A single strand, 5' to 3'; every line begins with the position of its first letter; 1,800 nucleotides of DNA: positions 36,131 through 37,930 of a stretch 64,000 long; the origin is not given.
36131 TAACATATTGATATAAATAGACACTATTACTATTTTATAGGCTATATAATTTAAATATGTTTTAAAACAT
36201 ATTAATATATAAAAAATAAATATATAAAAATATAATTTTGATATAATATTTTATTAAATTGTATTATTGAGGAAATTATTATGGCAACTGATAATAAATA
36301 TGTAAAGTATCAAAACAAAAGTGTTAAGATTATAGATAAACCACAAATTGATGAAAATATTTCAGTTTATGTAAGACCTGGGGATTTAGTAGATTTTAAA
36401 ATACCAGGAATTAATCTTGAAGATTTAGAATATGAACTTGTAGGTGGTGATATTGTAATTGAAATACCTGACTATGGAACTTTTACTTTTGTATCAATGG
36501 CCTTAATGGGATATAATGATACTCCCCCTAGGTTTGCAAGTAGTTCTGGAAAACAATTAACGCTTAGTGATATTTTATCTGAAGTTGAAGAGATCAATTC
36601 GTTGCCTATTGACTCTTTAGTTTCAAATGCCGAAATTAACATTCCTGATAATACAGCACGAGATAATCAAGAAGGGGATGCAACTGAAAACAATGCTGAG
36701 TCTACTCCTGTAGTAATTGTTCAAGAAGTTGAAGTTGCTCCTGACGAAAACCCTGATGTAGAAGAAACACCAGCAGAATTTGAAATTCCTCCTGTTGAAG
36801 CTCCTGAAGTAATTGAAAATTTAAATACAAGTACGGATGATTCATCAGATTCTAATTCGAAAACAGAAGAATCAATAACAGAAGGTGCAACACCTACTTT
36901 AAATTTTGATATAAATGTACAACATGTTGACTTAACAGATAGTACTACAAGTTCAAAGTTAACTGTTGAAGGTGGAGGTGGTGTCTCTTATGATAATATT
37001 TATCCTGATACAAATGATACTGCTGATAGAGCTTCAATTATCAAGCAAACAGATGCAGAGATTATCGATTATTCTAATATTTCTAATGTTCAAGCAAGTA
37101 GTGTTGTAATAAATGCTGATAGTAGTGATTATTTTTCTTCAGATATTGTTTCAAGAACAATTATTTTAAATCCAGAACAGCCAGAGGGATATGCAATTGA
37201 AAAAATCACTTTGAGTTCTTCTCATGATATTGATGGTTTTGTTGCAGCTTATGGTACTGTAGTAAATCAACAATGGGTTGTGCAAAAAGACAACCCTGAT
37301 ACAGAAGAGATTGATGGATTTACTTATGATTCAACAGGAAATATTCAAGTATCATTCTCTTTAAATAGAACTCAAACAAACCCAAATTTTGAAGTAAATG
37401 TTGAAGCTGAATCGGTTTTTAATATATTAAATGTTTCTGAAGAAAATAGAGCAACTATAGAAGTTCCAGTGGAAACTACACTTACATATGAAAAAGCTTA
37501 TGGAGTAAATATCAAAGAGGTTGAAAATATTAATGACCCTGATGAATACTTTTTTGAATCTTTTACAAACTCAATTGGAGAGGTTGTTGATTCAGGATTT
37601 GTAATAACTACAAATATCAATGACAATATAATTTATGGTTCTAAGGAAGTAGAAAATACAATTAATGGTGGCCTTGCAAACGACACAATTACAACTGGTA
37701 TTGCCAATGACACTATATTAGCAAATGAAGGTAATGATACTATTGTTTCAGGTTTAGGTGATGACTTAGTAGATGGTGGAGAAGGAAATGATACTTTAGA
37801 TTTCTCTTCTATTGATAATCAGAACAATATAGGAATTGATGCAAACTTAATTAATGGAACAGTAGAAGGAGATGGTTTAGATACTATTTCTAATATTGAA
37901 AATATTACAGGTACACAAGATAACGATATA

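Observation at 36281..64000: Giant open reading frame (27,720 nt, 9,240 codons, still open at the window edge) that the ORF track does not show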

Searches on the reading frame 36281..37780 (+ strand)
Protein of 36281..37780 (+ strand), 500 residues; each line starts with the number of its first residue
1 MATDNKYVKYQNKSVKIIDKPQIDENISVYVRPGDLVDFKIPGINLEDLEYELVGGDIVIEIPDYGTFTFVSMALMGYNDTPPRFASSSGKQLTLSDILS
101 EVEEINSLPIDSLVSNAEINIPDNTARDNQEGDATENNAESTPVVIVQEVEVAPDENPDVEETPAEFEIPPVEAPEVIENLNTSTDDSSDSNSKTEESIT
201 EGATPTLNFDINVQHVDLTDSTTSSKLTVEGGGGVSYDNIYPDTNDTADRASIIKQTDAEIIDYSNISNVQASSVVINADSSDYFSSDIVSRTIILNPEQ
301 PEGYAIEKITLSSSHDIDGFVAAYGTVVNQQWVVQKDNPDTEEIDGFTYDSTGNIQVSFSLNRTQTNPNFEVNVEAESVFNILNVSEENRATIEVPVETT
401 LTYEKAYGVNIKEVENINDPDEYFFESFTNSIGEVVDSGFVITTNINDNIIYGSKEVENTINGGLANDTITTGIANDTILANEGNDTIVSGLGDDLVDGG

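Call 4: search_protein_families(library=pfam, proteins=[window:36281-37780:+], max_evalue=0.01)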
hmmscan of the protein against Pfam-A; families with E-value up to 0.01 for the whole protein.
window:36281-37780:+ (500 aa): 1 family
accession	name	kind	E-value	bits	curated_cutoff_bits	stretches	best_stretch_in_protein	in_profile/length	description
PF00353.25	HemolysinCabind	-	5.8e-07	29.8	23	2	459-488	7-36/36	RTX calcium-binding nonapeptide repeat (4 copies)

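Call 6: search_protein_families(library=ncbifam, proteins=[window:36281-37780:+], max_evalue=0.001)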
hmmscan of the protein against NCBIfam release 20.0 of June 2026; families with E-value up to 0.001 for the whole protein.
window:36281-37780:+ (500 aa): 1 family
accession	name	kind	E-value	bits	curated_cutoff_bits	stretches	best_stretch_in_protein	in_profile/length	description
NF046115.1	Ca_rpt_SMc04171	equivalog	0.00034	19.9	625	1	447-500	276-328/574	SMc04171 family calcium-binding repeat protein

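Call 9: find_homologous_proteins(query=window:36281-37690:+)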
Query window:36281-37690:+ (470 aa): 7 proteins with E <= 0.001 among 8000 candidates.
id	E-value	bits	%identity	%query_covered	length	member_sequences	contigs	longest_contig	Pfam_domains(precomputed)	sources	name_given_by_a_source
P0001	9.1e-130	452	56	85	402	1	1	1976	-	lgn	-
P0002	8.5e-122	426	48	100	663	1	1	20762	PF00353.26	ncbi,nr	ncbi:MAG: calcium-binding protein, partial [Arcobacter sp.]|nr:calcium-binding protein [Arcobacter s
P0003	2.1e-103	365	41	100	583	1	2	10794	PF00353.26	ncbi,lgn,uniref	ncbi:calcium-binding protein [Malaciobacter mytili]|uniref:calcium-binding protein n=1 Tax=Malacioba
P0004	5.8e-95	337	46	82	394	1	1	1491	-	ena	-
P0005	4.4e-73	265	38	99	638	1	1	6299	PF00353.26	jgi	-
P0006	6.1e-65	238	54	49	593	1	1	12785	PF00353.26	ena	-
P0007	4.0e-51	193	45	55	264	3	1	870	-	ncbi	ncbi:hypothetical protein ADUPG1_001514, partial [Aduncisulcus paluster]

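Call 15: find_encoding_contigs(protein=P0002, flank=10000, max_places=3)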
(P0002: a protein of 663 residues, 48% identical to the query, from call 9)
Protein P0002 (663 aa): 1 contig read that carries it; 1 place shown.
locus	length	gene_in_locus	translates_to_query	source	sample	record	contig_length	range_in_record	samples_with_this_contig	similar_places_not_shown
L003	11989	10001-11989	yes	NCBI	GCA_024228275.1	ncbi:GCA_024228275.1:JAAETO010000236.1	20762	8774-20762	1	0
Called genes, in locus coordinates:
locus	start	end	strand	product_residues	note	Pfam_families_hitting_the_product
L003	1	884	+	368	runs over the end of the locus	PF00561:Abhydrolase_1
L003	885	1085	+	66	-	PF02609:Exonuc_VII_S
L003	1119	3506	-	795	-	PF22673:MCP-like_PDC_1 (weak), PF02743:dCache_1 (weak), PF01966:HD (faint), PF13487:HD_5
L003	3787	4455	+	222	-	PF00899:ThiF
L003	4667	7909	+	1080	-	PF25596:CPSase_L_D1, PF02786:CPSase_L_D2, PF02787:CPSase_L_D3, PF25596:CPSase_L_D1, PF02222:ATP-grasp (weak), PF02786:CPSase_L_D2, PF07478:Dala_Dala_lig_C (weak), PF02142:MGS, +2 more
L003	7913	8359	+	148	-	-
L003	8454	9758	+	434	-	PF01637:ATPase_2, PF03008:DUF234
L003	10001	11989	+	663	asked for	PF00353:HemolysinCabind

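Call 29: search_solved_structures(query=window:36281-37690:+, max_evalue=1)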
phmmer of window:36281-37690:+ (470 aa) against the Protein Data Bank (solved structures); distinct sequences matched with E-value up to 1: 0.

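Call 35: predict_structure(alignment_id=A1)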
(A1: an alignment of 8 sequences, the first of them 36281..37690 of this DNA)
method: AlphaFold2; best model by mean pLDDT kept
length: 470 residues; sequences in the alignment: 8
mean_pLDDT: 56.2   pTM: 0.40
mean pLDDT of the five models: 56.2, 54.3, 54.1, 53.8, 53.3
residues with pLDDT >= 90: 1; 70-90: 203; 50-70: 55; < 50: 211
segments of 3 or more residues with pLDDT < 50: 1-3, 104-286, 446-470
pLDDT, mean of each block of 10 residues (from residue 1): 64 82 83 83 81 80 87 68 79 75 44 28 28 24 22 31 35 32 27 26 29 29 34 30 37 34 32 30 46 65 87 77 79 83 75 70 75 85 84 83 77 62 72 73 51 35 26
secondary structure, 60 per line:
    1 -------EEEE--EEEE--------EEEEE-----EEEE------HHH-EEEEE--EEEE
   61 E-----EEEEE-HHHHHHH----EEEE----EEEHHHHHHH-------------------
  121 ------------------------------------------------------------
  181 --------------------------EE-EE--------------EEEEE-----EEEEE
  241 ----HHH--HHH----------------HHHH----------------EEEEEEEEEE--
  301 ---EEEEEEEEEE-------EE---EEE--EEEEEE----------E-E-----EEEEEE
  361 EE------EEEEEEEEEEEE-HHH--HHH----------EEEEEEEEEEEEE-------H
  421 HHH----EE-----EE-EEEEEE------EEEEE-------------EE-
elements in order: E8-11 E14-17 E26-30 E36-39 E50-54 E57-61 E67-71 H73-79 E84-87 E92-94 H95-101 E226-230 E236-240 H269-272 E289-298 E304-313 E326-328 E331-336 E355-362 E369-380 E400-412 H420-423 E438-443 E450-454

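Call 38: fold_search(model_id=the predicted structure, library=pdb)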
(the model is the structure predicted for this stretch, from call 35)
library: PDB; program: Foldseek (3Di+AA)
matches with E <= 10: 1636; with E <= 0.001: 1
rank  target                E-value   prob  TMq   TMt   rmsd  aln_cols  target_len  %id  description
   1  4ph8_A                7.6e-04  0.97  0.14  0.33   8.6       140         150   11  Crystal structure of AggA, the major subunit of aggregative adherence fimbriae type I (AAF/I) from the Escherichia col (released 2014-10-01)
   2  8k2h_B                2.2e-03  0.41  0.10  0.09  16.1       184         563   12  Crystal structure of Group 2Oligosaccharide/Monosaccharide-releasing beta-N-acetylhexosaminidase NgaAt from Arabidopsi (released 2024-04-24)
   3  4f8l                  3.7e-03  0.96  0.14  0.37   6.7       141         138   11  X-ray structure of PsaA from Yersinia pestis, in complex with galactose and AEBSF (released 2013-05-22)
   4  6dps_F                6.9e-03  0.84  0.12  0.36   8.3       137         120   11  Crystal Structure of Neisseria meningitidis DsbD n-terminal domain in the oxidised form (released 2018-09-12)
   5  8k2i_B                1.0e-02  0.41  0.10  0.09  13.1       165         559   12  Crystal structure of Group 2 Oligosaccharide/Monosaccharide-releasing beta-N-acetylhexosaminidase NgaAt from Arabidops (released 2024-04-24)
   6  6dps_C                1.1e-02  0.89  0.14  0.39   7.6       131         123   12  Crystal Structure of Neisseria meningitidis DsbD n-terminal domain in the oxidised form (released 2018-09-12)
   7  7x14_A                1.2e-02  0.82  0.11  0.31  10.6       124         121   11  Crystal structure of phospho-FFAT motif of MIGA2 bound to VAPB (released 2022-09-14)
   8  3uiz_D                1.3e-02  0.44  0.11  0.28  10.1       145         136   13  Crystal structure of SefD_dscA in D2O (released 2012-05-02)
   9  6dps_E                1.3e-02  0.72  0.12  0.36   8.7       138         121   10  Crystal Structure of Neisseria meningitidis DsbD n-terminal domain in the oxidised form (released 2018-09-12)
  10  1z9l                  1.4e-02  0.77  0.11  0.32   9.9       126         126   14  1.7 Angstrom Crystal Structure of the Rat VAP-A MSP Homology Domain (released 2005-07-19)
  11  1z9o_A                1.5e-02  0.72  0.11  0.32  10.4       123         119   13  1.9 Angstrom Crystal Structure of the Rat VAP-A MSP Homology Domain in Complex with the Rat ORP1 FFAT Motif (released 2005-07-19)
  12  3ikk_A                1.6e-02  0.75  0.11  0.31  10.3       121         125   13  Crystal structure analysis of msp domain (released 2010-05-26)
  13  7zra_F                1.7e-02  0.93  0.14  0.42   7.3       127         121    9  Crystal structure of E.coli LexA in complex with nanobody NbSOS1(Nb14497) (released 2022-10-26)
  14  8sml_A                1.7e-02  0.69  0.14  0.12  11.1       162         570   10  hPAD4 bound to inhibitory Fab hI365 (released 2024-03-06)
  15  3f65_G                1.8e-02  0.38  0.14  0.25  12.3       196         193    8  The F4 fimbrial chaperone FaeE does not self-cap its interactive surfaces (released 2009-05-19)
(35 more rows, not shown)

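Call 41: search_protein_representatives(protein=window:36281-37690:+)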
Query: 470 residues. Proteins with E-value up to 0.001 (for the whole library): 84; up to 1e-10: 59; up to 1e-30: 30. The best 84 are listed.
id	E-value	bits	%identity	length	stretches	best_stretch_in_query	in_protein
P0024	1.2e-157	542.0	59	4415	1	1-470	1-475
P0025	6.0e-156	536.4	54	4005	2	1-470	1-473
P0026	5.9e-135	467.2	49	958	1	5-470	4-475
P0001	2.9e-130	451.8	56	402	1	1-398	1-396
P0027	1.4e-129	449.5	52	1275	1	4-470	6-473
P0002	2.7e-122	425.5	51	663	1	1-470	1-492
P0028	1.2e-112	393.7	78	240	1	1-240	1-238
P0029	1.3e-108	380.4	45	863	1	1-470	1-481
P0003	6.6e-104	364.9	44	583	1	1-470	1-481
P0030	8.7e-89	315.1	78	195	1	1-185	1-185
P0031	3.9e-84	299.8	45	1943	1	4-470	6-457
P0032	2.9e-82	293.6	40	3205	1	4-470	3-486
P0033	7.5e-80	285.6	42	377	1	4-364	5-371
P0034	6.3e-76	272.7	40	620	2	3-470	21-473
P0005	1.4e-73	265.0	42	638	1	6-468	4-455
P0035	8.3e-70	252.5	39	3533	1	5-470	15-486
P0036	8.7e-69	249.2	38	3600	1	4-470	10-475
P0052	3.8e-28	115.3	35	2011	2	5-134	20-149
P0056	8.0e-23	97.7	27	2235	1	6-470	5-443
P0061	1.6e-19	86.8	36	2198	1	6-157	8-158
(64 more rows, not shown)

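Call 44: list_cluster_members(proteins=[P0024, P0025, P0027, P0032, P0035, P0036, P0056, P0031])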
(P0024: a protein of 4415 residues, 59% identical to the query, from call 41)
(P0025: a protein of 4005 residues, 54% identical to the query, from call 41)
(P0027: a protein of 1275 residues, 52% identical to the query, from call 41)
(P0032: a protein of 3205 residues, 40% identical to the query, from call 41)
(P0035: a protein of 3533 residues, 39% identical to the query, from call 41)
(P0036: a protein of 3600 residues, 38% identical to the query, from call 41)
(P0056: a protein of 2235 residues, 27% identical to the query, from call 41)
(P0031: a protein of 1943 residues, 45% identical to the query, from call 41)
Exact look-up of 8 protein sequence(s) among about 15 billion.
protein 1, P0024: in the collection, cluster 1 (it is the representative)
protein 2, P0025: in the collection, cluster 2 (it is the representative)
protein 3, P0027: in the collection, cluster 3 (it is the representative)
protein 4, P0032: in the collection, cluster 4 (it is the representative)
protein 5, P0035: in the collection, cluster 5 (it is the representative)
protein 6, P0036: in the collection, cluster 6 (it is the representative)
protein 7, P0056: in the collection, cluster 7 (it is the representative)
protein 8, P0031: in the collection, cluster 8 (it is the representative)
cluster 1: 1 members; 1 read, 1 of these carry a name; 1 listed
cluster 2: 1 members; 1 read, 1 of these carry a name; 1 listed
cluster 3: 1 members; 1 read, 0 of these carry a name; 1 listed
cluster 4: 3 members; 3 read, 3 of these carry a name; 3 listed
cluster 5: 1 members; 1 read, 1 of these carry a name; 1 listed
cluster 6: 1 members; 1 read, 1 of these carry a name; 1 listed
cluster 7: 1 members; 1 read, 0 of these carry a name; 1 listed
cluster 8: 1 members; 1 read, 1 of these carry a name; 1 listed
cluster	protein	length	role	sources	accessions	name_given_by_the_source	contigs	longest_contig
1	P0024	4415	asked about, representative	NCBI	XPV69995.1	MAG: hypothetical protein ACNI25_05315 [Halarcobacter sp.]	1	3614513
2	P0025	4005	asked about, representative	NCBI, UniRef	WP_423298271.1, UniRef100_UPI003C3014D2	calcium-binding protein, partial [Arcobacter sp. YIC-310] | calcium-binding protein n=1 Tax=Arcobacter sp. YIC-310 TaxID=3376632 RepID=UPI003C3014D2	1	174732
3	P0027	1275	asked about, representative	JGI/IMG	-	-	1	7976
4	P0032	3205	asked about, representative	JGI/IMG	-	Ca2+-binding RTX toxin-like protein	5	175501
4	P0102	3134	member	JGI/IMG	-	Ca2+-binding RTX toxin-like protein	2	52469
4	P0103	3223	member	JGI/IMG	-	Ca2+-binding RTX toxin-like protein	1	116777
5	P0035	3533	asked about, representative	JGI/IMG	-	Ca2+-binding RTX toxin-like protein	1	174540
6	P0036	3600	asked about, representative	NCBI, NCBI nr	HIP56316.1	MAG TPA: hypothetical protein EYG97_04755, partial [Arcobacter sp.] | hypothetical protein [Arcobacter sp.]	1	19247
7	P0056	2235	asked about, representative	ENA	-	-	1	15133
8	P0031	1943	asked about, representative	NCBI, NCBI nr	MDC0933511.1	calcium-binding protein, partial [Arcobacteraceae bacterium] | calcium-binding protein [Arcobacteraceae bacterium]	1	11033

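Call 46: find_encoding_contigs(protein=P0024, flank=10000, max_places=2)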
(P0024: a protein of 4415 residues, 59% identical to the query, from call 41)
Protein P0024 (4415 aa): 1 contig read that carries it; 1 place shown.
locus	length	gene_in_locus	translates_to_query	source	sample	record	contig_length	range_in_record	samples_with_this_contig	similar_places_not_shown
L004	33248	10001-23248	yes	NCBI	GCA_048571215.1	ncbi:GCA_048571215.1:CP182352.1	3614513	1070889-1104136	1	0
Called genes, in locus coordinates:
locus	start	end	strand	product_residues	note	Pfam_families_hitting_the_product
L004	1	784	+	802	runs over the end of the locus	PF04851:ResIII, PF00270:DEAD, PF18766:SWI2_SNF2, PF00271:Helicase_C (weak), PF08463:EcoEI_R_C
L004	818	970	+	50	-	-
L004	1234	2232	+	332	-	PF12686:DUF3800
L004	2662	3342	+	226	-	PF00899:ThiF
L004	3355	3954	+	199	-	PF00027:cNMP_binding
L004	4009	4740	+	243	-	PF01925:TauE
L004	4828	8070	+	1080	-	PF25596:CPSase_L_D1, PF02786:CPSase_L_D2, PF02787:CPSase_L_D3, PF25596:CPSase_L_D1, PF02222:ATP-grasp (weak), PF02786:CPSase_L_D2, PF07478:Dala_Dala_lig_C, PF02142:MGS, +2 more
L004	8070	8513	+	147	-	-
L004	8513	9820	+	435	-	PF01637:ATPase_2, PF13173:AAA_14 (weak), PF13401:AAA_22 (weak), PF03008:DUF234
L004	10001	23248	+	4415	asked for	PF00353:HemolysinCabind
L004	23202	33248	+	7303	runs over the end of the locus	-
